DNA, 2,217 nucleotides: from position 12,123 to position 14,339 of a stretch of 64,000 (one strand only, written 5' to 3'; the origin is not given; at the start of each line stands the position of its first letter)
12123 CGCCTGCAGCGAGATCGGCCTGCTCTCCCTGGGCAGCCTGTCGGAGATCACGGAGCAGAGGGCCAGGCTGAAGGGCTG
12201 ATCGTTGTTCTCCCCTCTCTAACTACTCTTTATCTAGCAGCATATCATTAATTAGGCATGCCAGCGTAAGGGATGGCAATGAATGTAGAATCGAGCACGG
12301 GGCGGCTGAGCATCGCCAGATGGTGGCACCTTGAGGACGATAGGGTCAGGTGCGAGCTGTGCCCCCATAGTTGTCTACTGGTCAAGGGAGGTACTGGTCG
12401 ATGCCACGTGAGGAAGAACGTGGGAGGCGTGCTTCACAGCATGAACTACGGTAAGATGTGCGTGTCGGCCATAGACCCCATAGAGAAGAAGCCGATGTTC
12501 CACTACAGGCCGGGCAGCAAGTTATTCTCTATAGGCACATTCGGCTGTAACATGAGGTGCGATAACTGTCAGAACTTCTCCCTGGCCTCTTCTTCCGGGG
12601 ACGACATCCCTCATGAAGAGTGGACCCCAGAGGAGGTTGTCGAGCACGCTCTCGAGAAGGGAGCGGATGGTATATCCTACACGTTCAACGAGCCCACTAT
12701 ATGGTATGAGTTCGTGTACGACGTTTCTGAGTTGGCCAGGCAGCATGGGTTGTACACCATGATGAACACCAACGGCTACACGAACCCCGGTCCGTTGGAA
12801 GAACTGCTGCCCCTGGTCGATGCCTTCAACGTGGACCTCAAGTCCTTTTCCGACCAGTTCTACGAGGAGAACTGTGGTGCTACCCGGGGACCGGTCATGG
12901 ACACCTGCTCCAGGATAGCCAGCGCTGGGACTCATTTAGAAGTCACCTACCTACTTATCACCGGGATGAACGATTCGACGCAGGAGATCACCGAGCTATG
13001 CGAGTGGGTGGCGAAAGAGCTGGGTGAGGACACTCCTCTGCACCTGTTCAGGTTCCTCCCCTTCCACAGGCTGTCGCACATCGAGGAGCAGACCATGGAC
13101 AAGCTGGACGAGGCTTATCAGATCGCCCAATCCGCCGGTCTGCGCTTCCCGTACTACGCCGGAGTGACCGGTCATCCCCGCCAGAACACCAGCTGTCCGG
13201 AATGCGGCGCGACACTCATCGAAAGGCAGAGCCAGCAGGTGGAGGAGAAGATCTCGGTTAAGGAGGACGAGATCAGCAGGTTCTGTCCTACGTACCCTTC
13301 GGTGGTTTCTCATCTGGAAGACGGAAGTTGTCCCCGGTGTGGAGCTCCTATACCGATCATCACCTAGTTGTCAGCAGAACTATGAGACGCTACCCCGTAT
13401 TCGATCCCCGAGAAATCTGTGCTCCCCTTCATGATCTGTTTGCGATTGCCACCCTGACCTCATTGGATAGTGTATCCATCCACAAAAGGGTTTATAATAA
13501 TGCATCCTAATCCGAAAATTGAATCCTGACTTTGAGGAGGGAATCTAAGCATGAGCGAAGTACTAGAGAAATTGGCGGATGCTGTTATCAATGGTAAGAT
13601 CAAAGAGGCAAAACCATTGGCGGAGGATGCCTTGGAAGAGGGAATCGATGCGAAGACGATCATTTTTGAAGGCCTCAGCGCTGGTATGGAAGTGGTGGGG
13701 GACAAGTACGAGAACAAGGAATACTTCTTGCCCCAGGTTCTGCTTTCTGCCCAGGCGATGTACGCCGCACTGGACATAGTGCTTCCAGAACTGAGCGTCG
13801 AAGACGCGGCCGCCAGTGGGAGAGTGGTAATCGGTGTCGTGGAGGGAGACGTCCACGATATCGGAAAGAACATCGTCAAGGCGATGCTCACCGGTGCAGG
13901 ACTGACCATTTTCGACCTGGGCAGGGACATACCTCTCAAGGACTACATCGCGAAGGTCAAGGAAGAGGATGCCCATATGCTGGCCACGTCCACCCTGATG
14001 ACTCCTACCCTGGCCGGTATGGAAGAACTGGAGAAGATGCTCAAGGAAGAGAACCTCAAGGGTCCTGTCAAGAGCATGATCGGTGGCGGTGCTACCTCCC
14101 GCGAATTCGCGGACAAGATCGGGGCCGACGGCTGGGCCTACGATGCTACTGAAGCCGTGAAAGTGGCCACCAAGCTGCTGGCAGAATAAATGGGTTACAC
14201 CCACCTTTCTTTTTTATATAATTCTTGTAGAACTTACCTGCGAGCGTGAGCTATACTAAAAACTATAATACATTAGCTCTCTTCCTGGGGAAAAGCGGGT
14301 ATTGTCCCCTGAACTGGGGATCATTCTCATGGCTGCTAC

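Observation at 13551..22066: Corrinoid methyltransferase cluster with no recognisable substrate-specific MT1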

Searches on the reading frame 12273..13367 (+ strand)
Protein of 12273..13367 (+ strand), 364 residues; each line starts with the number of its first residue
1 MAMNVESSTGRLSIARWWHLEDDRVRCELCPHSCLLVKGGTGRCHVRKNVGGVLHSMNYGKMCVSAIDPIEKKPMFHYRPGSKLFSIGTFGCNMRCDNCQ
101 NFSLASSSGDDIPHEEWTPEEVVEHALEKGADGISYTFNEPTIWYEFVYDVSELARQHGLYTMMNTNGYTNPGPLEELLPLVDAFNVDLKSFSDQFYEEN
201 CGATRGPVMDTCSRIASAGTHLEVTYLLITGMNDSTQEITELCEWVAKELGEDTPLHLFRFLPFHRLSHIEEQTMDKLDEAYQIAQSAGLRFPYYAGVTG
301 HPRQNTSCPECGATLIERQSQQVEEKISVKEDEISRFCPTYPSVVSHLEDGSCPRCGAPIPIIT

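Call 3: search_protein_families(library=pfam, proteins=[window:12273-13367:+])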
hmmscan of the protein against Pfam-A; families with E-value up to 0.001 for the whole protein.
window:12273-13367:+ (364 aa): 2 families
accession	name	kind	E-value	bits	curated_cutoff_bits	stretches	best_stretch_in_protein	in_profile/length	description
PF04055.27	Radical_SAM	-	9e-19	68.7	29.5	1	89-242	4-165/166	Radical SAM superfamily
PF13353.11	Fer4_12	-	0.00065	20.5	22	0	90-176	13-99/137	4Fe-4S single cluster domain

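Call 4: search_protein_families(library=ncbifam, proteins=[window:12273-13367:+])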
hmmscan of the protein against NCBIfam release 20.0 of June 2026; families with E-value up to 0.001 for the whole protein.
window:12273-13367:+ (364 aa): 17 families
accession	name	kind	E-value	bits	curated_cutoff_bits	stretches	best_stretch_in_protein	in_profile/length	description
TIGR04337.1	AmmeMemoSam_rS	hypoth_equivalog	2.3e-89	299.7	220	1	16-338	2-325/349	AmmeMemoRadiSam system radical SAM enzyme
TIGR02493.1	PFLA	equivalog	2.1e-19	69.8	231.75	1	88-284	21-214/235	pyruvate formate-lyase-activating protein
TIGR04041.1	activase_YjjW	hypoth_equivalog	2.8e-19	69.6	250.2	1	94-279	73-256/276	YjjW family glycine radical enzyme activase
TIGR02494.1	PFLE_PFLC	subfamily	3.4e-18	65.9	174.35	1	131-273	124-263/293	glycyl-radical enzyme activating protein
NF043069.1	T4HPD_activ_SAM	equivalog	4.2e-14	52.6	425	1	95-285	84-271/299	trans-4-hydroxy-L-proline dehydratase activase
NF008356.0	PRK11145.1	equivalog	5.5e-14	52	375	1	88-276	26-214/246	pyruvate formate lyase 1-activating protein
TIGR04395.1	cutC_activ_rSAM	equivalog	1.7e-12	47.3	360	1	126-288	125-283/309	choline TMA-lyase-activating enzyme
NF048010.1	SfplDhtActHpsHDes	equivalog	5e-12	45.3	430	1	132-277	133-276/298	(2S)-3-sulfopropanediol dehydratase activating enzyme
TIGR04003.1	rSAM_BssD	equivalog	5e-11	42.3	496.45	1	69-250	63-248/314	[benzylsuccinate synthase]-activating enzyme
NF048008.1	SfplDhtActHpfHKleb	equivalog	1.4e-10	40.9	500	1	128-271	124-265/308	(2S)-3-sulfopropanediol dehydratase activating enzyme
TIGR02495.1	NrdG2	equivalog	5.4e-10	38.9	131.15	1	81-248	15-182/193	anaerobic ribonucleoside-triphosphate reductase activating protein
NF033719.1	ind_deCO2_activ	equivalog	1.1e-09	38.1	425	1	132-285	131-276/302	indoleacetate decarboxylase activase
NF033717.2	HPDL_rSAM_activ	equivalog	4.4e-09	36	420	1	130-272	130-269/311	4-hydroxyphenylacetate decarboxylase activase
TIGR02666.1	moaA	equivalog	1.4e-07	30.8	284.05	1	91-295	19-223/336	GTP 3',8-cyclase MoaA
TIGR02668.1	moaA_archaeal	equivalog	6.7e-06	25.3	325.25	1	90-277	18-202/303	GTP 3',8-cyclase MoaA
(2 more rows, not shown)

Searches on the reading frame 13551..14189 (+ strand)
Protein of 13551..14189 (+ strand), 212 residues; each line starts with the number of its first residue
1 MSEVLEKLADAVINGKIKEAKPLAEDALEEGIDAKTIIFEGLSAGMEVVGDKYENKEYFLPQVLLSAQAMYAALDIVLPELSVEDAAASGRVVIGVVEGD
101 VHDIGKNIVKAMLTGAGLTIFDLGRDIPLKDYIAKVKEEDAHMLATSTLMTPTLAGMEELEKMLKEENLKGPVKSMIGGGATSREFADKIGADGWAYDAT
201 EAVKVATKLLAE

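Call 3: search_protein_families(library=pfam, proteins=[window:13551-14189:+])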
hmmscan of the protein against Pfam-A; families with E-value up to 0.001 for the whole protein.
window:13551-14189:+ (212 aa): 2 families
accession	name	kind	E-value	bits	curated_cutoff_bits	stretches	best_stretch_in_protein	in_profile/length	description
PF02607.22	B12-binding_2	-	5.6e-23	81.4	23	1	4-77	1-73/74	B12 binding domain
PF02310.24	B12-binding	-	1.3e-20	73.9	32.1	1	90-203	1-120/121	B12 binding domain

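Call 4: search_protein_families(library=ncbifam, proteins=[window:13551-14189:+])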
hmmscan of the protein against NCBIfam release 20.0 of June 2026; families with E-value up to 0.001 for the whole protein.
window:13551-14189:+ (212 aa): 12 families
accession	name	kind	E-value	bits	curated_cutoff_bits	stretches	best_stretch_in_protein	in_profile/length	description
TIGR02370.1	pyl_corrinoid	subfamily_domain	4.8e-61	205.6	215.3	1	7-202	1-197/197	methyltransferase cognate corrinoid protein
NF047995.1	corrinoid_MtgC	exception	1.8e-57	194.3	310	1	1-211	1-214/215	glycine betaine-specific corrinoid protein MtgC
NF047996.1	corrin_MtgC_2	exception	7e-54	182.5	370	1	1-210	1-210/212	glycine betaine-specific corrinoid protein MtgC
NF041607.1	dimeth_corrin_MtbC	equivalog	1.5e-53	181.3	350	1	8-210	1-203/203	dimethylamine corrinoid protein MtbC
NF040655.1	MtaC_Meth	equivalog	1.4e-41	142.2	420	1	3-211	34-239/253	methanol--corrinoid protein MtaC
NF040669.1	MtaC2_Meth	equivalog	3.3e-39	134.8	450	1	3-210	41-246/267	methanol--corrinoid protein MtaC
TIGR02082.1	metH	equivalog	4.3e-38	130.6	1010.85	1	3-211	645-859/1182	methionine synthase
NF007024.0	PRK09490.1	equivalog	2.5e-33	115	1497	1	3-211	660-877/1234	methionine synthase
NF002612.0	PRK02261.1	equivalog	1.4e-11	44.1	110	1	91-180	5-93/148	methylaspartate mutase subunit S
NF052513.1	TransRegCarH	equivalog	2.2e-07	30.5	400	1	6-193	85-262/274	HTH-type transcriptional repressor CarH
TIGR01501.1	MthylAspMutase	equivalog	3.4e-06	26.8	135.8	1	92-169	4-81/134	methylaspartate mutase subunit S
NF052385.1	Lys_5_6_beta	equivalog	0.00051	19.8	280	1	118-208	139-232/241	lysine 5,6-aminomutase subunit beta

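Call 41: find_homologous_proteins(query=window:13551-14189:+, max_evalue=1e-10)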
Query window:13551-14189:+ (212 aa): 2448 proteins with E <= 1e-10 among 3611 candidates; the best 120 are listed.
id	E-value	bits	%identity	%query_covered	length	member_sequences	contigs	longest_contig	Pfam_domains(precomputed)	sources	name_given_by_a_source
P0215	1.1e-126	438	100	100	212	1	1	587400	PF02607.23,PF02310.25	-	-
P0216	3.1e-102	358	81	99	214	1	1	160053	PF02607.23,PF02310.25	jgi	-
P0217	5.2e-98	345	78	99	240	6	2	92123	PF02607.23,PF02310.25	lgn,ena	-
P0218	1.3e-95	337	77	99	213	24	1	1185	PF02607.23,PF02310.25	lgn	-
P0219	1.2e-94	334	76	99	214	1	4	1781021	PF02607.23,PF02310.25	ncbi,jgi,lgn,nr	ncbi:MAG: corrinoid protein [Methanomassiliicoccales archaeon]|jgi:dimethylamine corrinoid protein|n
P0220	3.2e-94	332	76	99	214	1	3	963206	PF02607.23,PF02310.25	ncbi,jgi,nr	ncbi:MAG: corrinoid protein [Methanomassiliicoccales archaeon]|jgi:dimethylamine corrinoid protein|n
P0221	3.5e-94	332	76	99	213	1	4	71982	PF02607.23,PF02310.25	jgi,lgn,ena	jgi:dimethylamine corrinoid protein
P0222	3.9e-94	332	76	99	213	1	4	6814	PF02607.23,PF02310.25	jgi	jgi:dimethylamine corrinoid protein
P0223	1.1e-93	330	75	99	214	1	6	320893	PF02607.23,PF02310.25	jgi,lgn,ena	-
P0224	1.2e-93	330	74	99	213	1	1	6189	PF02607.23,PF02310.25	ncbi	-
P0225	3.2e-93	329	75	99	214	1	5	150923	PF02607.23,PF02310.25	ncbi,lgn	ncbi:MAG: corrinoid protein [Methanomassiliicoccales archaeon]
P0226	7.6e-91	321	72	99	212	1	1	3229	PF02607.23,PF02310.25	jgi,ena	-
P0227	1.1e-90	321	71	99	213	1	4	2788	PF02607.23,PF02310.25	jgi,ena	-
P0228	1.5e-90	320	72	99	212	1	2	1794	PF02607.23,PF02310.25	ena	-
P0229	1.7e-90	320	72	99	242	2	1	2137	PF02607.23,PF02310.25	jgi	jgi:dimethylamine corrinoid protein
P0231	3.2e-90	319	72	99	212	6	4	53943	PF02607.23,PF02310.25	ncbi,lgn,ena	-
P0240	4.0e-89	316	70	99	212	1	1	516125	PF02607.23,PF02310.25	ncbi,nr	ncbi:MAG: B12-binding domain-containing protein [Methanomassiliicoccus sp.]|nr:B12-binding domain-co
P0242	8.5e-89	315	70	99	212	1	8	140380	PF02607.23,PF02310.25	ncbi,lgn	-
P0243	9.2e-89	314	71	99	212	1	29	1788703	PF02607.23,PF02310.25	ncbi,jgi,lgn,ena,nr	ncbi:MAG TPA: cobalamin-dependent protein [Methanomassiliicoccaceae archaeon]|nr:cobalamin-dependent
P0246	1.3e-88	314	70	99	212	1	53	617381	PF02607.23,PF02310.25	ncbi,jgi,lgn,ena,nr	ncbi:MAG TPA: cobalamin-dependent protein [Methanomassiliicoccaceae archaeon]|jgi:corrinoid protein 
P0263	5.5e-88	312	70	99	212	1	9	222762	PF02607.23,PF02310.25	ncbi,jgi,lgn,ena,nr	ncbi:MAG: hypothetical protein GX307_00920 [Euryarchaeota archaeon]|nr:hypothetical protein [Euryarc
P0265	6.5e-88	312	70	99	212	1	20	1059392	PF02607.23,PF02310.25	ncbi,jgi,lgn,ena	jgi:dimethylamine corrinoid protein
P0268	7.1e-88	311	70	99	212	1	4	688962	PF02607.23,PF02310.25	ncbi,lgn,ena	-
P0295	4.0e-86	306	69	92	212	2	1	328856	PF02607.23,PF02310.25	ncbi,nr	ncbi:MAG: B12-binding domain-containing protein [Methanomassiliicoccus sp.]|nr:B12-binding domain-co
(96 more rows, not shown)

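Call 42: find_encoding_contigs(protein=P0243, flank=10000, max_places=3)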
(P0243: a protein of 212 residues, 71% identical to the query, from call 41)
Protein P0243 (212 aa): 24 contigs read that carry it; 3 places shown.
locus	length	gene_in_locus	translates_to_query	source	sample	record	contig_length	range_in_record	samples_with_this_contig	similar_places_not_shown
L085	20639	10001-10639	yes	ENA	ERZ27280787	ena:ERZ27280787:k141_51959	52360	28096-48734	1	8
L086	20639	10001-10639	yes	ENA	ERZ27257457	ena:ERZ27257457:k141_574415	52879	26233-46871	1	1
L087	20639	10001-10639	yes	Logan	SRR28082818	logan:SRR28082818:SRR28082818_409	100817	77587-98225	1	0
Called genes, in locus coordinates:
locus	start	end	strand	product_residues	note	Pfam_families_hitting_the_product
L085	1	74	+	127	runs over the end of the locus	PF04472:SepF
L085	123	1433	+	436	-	PF01966:HD, PF19276:HD_assoc_2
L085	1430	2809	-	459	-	PF01139:RtcB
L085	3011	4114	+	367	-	PF13527:Acetyltransf_9, PF00583:Acetyltransf_1 (faint)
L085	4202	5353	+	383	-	PF05763:DUF835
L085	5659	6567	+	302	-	PF02729:OTCace_N, PF00185:OTCace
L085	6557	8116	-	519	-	PF01368:DHH, PF21763:DHH_CID, PF02272:DHHA1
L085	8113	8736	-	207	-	PF13482:RNase_H_2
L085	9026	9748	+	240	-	PF00149:Metallophos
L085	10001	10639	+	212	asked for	PF02607:B12-binding_2, PF02310:B12-binding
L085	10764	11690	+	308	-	PF21686:LigD_Prim-Pol, PF01896:DNA_primase_S (weak)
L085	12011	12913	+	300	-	PF01208:URO-D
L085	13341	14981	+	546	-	PF17651:Raco_middle, PF14574:RACo_C_ter, PF00037:Fer4 (faint), PF12838:Fer4_7 (weak), PF13187:Fer4_9 (faint), PF14697:Fer4_21 (weak)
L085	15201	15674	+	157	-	PF01022:HTH_5, PF01047:MarR, PF08279:HTH_11 (weak), PF12840:HTH_20 (weak), PF13404:HTH_AsnC-type, PF13412:HTH_24, PF01325:Fe_dep_repress (weak), PF01037:AsnC_trans_reg, +4 more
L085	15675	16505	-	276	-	-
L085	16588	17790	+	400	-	PF02624:YcaO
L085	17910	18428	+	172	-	PF07812:TfuA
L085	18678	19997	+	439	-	PF02783:MCR_beta_N, PF02241:MCR_beta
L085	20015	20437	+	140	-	PF02505:MCR_D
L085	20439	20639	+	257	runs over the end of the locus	PF02240:MCR_gamma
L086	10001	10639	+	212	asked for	PF02607:B12-binding_2, PF02310:B12-binding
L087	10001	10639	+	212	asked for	PF02607:B12-binding_2, PF02310:B12-binding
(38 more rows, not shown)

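Call 43: find_encoding_contigs(protein=P0219, flank=10000, max_places=2)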
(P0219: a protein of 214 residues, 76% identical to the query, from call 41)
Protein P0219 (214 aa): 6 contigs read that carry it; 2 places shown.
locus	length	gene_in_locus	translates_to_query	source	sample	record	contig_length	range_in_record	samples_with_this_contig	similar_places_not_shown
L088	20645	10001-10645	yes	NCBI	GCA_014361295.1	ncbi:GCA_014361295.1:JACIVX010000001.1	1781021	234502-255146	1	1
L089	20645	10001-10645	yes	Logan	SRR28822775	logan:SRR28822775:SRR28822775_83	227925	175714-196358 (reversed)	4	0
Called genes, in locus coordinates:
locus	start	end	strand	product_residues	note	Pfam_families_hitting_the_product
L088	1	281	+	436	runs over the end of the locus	PF01966:HD, PF19276:HD_assoc_2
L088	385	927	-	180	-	PF07998:Peptidase_M54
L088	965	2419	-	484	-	PF01139:RtcB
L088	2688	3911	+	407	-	PF16927:HisKA_7TM (weak), PF05763:DUF835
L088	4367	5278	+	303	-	PF02729:OTCace_N, PF00185:OTCace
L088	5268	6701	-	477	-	PF01368:DHH (weak), PF21763:DHH_CID, PF02272:DHHA1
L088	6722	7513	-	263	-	PF13482:RNase_H_2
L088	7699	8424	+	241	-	PF00149:Metallophos (weak)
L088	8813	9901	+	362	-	PF04055:Radical_SAM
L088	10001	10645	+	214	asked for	PF02607:B12-binding_2, PF02310:B12-binding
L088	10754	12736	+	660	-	PF05378:Hydant_A_N, PF13941:MutL (weak), PF01968:Hydantoinase_A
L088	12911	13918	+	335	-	PF01208:URO-D, PF01717:Meth_synt_2 (faint)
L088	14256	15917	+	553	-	PF17651:Raco_middle, PF14574:RACo_C_ter, PF00037:Fer4 (faint), PF12837:Fer4_6 (faint), PF12838:Fer4_7 (weak), PF13237:Fer4_10 (weak)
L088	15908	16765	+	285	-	PF00753:Lactamase_B, PF23023:Anti-Pycsar_Apyc1, PF12706:Lactamase_B_2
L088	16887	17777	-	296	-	PF02007:MtrH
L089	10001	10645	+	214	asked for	PF02607:B12-binding_2, PF02310:B12-binding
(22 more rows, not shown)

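Call 94: list_cluster_members(proteins=[P0240, P0243, P0246, P0295, P0265, P0263, P0219, P0231, P0242, P0268])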
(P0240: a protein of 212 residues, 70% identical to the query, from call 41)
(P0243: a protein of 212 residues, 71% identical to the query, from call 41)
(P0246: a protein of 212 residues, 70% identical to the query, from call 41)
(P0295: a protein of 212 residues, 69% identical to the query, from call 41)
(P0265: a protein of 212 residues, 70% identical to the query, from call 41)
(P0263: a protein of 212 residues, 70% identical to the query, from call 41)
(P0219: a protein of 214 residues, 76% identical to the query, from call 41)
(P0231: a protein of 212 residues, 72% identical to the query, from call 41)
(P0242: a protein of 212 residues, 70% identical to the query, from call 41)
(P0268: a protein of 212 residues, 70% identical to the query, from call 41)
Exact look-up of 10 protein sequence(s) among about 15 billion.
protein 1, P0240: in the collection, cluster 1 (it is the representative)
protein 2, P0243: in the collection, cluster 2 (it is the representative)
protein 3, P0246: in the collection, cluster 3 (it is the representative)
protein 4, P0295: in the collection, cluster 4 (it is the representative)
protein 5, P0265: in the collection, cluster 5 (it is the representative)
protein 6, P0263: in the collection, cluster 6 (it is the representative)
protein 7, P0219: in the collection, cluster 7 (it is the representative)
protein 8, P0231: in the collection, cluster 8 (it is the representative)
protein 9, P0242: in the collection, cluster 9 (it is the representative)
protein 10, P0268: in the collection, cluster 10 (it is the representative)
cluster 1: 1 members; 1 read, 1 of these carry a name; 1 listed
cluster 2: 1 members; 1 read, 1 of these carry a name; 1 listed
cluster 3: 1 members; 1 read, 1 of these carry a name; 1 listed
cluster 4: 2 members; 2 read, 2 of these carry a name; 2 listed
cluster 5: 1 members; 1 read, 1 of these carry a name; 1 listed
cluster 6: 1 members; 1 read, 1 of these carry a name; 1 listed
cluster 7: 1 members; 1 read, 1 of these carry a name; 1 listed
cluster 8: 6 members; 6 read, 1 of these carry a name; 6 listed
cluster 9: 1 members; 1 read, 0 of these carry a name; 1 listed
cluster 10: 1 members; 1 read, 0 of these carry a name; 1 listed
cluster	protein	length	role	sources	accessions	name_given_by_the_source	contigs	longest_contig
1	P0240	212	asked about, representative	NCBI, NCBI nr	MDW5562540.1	MAG: B12-binding domain-containing protein [Methanomassiliicoccus sp.] | B12-binding domain-containing protein [Methanomassiliicoccus sp.]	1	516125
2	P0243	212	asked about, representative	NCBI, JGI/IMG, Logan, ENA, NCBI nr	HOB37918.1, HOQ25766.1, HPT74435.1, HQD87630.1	MAG TPA: cobalamin-dependent protein [Methanomassiliicoccaceae archaeon] | cobalamin-dependent protein [Methanomassiliicoccaceae archaeon]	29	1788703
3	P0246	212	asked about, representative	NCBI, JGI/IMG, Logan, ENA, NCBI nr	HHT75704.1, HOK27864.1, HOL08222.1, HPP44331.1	MAG TPA: cobalamin-dependent protein [Methanomassiliicoccaceae archaeon] | corrinoid protein of di/trimethylamine methyltransferase | hypothetical protein [Euryarchaeota archaeon]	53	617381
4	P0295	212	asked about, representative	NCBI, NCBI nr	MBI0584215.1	MAG: B12-binding domain-containing protein [Methanomassiliicoccus sp.] | B12-binding domain-containing protein [Methanomassiliicoccus sp.]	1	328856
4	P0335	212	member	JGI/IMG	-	dimethylamine corrinoid protein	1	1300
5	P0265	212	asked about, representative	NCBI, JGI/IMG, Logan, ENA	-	dimethylamine corrinoid protein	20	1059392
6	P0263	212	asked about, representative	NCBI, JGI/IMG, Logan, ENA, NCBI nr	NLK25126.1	MAG: hypothetical protein GX307_00920 [Euryarchaeota archaeon] | hypothetical protein [Euryarchaeota archaeon]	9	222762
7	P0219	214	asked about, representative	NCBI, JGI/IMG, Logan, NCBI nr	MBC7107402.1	MAG: corrinoid protein [Methanomassiliicoccales archaeon] | dimethylamine corrinoid protein | corrinoid protein [Methanomassiliicoccales archaeon]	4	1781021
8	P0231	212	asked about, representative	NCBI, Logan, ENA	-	-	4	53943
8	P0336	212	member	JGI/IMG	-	dimethylamine corrinoid protein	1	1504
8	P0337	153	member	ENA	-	-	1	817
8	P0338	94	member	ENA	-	-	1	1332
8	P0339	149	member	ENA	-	-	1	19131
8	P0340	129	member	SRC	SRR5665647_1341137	-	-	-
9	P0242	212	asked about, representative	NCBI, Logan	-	-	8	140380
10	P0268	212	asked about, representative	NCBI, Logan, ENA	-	-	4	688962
